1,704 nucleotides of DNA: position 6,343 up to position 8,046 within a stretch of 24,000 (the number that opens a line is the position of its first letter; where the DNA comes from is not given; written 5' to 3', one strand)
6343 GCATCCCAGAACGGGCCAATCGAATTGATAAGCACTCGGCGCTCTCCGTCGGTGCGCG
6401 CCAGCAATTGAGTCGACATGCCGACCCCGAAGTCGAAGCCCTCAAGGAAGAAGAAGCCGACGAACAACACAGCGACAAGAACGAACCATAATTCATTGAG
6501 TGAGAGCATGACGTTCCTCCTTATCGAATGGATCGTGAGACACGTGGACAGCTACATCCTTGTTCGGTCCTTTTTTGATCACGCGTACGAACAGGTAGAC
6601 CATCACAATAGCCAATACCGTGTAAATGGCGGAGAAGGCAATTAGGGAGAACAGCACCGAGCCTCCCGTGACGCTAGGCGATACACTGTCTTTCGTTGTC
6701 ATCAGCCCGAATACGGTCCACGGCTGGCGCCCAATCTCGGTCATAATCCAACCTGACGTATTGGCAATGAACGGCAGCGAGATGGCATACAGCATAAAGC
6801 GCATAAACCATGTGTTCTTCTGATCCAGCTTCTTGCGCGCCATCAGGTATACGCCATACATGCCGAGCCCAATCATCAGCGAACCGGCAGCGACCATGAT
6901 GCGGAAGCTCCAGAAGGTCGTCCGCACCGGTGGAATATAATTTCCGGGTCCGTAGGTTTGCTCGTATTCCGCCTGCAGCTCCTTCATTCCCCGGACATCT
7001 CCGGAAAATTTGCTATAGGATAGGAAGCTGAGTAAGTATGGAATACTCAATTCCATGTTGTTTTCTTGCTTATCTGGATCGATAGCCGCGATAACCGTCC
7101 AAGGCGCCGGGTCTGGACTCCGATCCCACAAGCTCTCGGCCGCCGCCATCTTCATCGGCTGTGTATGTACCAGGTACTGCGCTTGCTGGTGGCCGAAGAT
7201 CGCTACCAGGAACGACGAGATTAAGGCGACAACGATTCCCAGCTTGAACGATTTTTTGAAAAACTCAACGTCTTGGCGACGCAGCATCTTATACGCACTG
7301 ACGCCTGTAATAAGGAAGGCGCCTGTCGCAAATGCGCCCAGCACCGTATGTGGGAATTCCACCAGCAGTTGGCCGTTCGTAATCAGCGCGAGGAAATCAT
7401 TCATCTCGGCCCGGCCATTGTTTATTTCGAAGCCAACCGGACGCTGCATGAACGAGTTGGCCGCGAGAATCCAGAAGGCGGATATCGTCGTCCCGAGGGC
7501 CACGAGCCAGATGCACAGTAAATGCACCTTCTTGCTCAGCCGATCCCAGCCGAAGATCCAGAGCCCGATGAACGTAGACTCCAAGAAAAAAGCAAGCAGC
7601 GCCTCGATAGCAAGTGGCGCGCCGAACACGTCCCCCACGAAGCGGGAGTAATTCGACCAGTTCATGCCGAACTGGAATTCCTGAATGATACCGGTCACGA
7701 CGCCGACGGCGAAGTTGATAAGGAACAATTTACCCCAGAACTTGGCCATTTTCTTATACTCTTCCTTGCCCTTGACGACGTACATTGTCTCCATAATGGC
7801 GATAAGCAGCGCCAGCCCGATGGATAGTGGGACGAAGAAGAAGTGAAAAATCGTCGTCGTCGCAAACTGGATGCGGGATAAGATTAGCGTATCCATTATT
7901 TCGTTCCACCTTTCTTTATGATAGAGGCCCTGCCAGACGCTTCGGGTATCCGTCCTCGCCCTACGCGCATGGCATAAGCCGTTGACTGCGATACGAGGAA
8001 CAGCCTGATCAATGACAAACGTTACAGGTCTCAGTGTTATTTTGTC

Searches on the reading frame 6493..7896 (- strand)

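Call 14: search_protein_families(library=pfam, proteins=[window:6493-7896:-])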
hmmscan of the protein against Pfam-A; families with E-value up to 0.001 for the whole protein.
window:6493-7896:- (467 aa): 1 family
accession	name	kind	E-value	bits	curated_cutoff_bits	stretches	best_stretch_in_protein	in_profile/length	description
PF01654.22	Cyt_bd_oxida_I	-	4.2e-183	609.1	26.2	1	6-444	1-418/418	Cytochrome bd terminal oxidase subunit I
